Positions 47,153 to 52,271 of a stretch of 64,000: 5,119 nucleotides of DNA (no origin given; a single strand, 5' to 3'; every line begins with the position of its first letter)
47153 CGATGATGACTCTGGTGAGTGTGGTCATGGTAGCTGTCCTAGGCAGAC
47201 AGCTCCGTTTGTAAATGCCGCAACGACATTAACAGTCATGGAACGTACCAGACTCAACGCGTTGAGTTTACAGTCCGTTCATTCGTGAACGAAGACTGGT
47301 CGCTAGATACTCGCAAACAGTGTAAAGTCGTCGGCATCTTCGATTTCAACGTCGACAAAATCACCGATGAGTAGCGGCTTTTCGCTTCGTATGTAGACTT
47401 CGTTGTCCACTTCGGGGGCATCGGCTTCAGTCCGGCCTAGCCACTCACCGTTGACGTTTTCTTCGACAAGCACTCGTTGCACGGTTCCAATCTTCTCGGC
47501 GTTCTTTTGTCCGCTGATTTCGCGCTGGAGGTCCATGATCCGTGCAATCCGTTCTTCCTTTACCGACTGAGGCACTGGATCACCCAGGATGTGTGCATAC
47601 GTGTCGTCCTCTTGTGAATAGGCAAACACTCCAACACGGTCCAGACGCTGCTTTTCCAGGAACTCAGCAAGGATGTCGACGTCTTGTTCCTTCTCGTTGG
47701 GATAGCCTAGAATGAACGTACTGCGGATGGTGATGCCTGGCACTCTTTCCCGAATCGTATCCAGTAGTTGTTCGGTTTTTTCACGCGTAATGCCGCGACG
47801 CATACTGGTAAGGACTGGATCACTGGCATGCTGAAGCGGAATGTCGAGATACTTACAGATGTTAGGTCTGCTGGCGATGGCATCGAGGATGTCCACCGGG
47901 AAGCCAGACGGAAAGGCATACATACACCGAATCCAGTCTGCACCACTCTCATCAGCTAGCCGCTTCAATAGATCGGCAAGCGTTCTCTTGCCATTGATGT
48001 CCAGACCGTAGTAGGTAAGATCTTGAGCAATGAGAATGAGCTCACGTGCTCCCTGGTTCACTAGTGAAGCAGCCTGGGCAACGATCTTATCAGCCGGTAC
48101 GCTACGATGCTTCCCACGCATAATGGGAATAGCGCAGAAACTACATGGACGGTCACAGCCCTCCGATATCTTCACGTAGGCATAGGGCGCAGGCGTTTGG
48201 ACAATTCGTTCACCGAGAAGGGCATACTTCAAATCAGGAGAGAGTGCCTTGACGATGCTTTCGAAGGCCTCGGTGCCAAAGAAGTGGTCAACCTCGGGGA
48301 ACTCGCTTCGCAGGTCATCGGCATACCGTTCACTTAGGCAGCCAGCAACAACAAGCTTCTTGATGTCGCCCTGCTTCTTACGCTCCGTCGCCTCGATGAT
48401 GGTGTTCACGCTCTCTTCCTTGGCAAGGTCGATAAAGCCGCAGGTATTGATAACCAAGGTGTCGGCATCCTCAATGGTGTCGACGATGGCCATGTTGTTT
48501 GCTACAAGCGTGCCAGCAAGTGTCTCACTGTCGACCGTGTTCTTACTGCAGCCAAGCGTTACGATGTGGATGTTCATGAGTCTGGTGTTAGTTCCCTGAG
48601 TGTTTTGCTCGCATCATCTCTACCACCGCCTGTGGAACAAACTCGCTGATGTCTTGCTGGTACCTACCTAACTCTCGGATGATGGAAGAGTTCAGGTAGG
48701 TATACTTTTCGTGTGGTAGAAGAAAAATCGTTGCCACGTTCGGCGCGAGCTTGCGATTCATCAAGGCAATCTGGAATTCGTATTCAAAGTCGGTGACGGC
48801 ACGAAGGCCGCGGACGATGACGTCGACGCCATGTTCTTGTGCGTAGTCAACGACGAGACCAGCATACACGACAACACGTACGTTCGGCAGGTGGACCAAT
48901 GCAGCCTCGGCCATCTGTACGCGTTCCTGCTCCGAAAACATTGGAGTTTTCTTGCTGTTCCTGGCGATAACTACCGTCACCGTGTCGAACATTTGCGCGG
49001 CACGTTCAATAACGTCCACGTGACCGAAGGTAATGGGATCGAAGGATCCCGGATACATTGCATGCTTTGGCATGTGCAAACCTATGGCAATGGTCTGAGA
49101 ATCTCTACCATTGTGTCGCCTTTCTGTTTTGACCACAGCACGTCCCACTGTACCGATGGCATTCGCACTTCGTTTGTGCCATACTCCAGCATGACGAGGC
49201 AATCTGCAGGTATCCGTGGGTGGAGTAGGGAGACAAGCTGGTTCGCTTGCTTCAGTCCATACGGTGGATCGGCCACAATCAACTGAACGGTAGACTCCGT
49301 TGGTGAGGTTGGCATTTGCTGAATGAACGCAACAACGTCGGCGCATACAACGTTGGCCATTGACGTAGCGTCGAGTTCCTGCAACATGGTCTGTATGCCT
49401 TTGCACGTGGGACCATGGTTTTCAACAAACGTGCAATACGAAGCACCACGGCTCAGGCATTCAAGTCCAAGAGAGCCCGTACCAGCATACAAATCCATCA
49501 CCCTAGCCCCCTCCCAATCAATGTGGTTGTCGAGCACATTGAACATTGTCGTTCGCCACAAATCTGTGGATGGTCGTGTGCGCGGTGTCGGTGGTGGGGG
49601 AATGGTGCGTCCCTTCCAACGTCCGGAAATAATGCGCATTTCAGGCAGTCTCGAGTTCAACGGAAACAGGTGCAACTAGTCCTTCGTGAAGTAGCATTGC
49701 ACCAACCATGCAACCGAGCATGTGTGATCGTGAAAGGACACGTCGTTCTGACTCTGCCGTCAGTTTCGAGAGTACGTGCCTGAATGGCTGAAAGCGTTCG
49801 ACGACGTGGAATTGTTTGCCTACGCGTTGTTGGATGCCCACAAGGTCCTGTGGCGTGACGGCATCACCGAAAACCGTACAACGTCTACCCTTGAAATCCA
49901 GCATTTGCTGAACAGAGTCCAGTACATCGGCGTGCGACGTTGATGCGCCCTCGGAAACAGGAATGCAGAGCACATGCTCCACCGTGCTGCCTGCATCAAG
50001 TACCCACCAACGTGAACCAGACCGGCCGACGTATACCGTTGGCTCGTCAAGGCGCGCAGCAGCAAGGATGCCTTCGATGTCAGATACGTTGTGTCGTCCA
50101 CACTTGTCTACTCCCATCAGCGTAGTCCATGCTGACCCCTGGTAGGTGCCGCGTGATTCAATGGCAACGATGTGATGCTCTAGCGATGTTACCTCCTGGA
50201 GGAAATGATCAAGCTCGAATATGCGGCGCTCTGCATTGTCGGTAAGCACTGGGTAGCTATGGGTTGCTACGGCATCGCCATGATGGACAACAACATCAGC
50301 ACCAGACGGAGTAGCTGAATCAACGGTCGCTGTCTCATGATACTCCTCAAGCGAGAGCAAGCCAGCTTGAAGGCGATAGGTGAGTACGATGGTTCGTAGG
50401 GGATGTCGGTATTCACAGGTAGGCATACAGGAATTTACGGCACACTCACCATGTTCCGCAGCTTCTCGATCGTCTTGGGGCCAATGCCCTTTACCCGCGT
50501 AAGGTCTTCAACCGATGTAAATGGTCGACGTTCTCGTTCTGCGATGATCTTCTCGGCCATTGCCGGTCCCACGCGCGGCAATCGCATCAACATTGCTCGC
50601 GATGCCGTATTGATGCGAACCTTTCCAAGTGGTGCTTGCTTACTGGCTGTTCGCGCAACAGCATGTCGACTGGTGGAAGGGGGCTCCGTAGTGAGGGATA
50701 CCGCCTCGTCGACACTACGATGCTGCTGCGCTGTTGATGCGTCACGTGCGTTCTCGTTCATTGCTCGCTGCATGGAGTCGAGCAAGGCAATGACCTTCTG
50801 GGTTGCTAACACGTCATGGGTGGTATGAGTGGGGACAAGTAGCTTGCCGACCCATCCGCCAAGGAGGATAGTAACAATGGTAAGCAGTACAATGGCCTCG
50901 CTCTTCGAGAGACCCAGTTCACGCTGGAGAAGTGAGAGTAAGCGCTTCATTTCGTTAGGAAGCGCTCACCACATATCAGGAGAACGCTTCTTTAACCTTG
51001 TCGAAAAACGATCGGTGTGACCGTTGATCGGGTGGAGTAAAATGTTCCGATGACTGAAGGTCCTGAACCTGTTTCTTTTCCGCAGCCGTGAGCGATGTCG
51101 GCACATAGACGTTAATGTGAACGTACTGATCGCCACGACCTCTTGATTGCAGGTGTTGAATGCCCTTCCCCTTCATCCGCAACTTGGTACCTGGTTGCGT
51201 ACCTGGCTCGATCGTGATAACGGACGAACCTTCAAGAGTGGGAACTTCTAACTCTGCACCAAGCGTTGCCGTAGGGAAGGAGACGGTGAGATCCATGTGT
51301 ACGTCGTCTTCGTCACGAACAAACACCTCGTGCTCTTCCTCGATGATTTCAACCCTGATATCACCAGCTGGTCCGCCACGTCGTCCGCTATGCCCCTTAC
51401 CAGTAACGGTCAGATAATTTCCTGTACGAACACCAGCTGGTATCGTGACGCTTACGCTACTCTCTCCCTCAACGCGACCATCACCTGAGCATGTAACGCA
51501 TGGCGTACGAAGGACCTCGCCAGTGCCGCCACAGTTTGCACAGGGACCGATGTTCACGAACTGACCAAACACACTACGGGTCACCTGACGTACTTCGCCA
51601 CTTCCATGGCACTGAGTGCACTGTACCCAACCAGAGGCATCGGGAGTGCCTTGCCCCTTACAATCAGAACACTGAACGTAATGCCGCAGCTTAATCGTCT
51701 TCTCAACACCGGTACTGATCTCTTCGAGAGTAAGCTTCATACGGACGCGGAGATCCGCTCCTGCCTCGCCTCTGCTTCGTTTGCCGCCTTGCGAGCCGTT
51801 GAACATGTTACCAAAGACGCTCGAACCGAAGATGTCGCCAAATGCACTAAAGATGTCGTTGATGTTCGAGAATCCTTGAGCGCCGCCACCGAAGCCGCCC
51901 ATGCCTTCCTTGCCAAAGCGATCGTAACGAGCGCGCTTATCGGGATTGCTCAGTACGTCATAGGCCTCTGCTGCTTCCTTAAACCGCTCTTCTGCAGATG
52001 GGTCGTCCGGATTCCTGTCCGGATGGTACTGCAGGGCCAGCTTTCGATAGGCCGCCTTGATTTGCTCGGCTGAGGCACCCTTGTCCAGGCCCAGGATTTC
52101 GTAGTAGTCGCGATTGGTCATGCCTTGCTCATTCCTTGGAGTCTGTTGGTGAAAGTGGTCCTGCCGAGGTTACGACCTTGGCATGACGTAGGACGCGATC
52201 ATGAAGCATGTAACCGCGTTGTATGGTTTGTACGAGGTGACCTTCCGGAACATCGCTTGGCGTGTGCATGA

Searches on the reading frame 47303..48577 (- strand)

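Call 76: search_protein_families(library=pfam, proteins=[window:47303-48577:-], max_evalue=0.00001)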
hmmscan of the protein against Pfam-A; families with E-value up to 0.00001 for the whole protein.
window:47303-48577:- (424 aa): 4 families
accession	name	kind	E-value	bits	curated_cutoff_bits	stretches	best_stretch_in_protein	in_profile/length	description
PF00919.26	UPF0004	-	3.2e-25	88.4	27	1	3-101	2-98/98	Uncharacterized protein family UPF0004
PF04055.27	Radical_SAM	-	7.7e-20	72.2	29.5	1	136-307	2-166/166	Radical SAM superfamily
PF18693.7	TRAM_2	-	9.7e-19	67.8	27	1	363-423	1-61/63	TRAM domain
PF01938.26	TRAM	-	1.3e-10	41.4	21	1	362-423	3-59/61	TRAM domain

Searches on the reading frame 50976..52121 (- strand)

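Call 76: search_protein_families(library=pfam, proteins=[window:50976-52121:-], max_evalue=0.00001)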
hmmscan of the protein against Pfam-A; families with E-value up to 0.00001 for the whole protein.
window:50976-52121:- (381 aa): 3 families
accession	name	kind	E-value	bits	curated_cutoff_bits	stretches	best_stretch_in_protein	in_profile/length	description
PF01556.23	DnaJ_C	-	3.4e-46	157.5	26.6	1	124-341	1-152/152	DnaJ C terminal domain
PF00226.36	DnaJ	-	6e-28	97.2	27.8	1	5-67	1-63/63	DnaJ domain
PF00684.25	DnaJ_CXXCXGXG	-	2.2e-13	50.7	32.7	1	151-215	1-65/65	DnaJ central domain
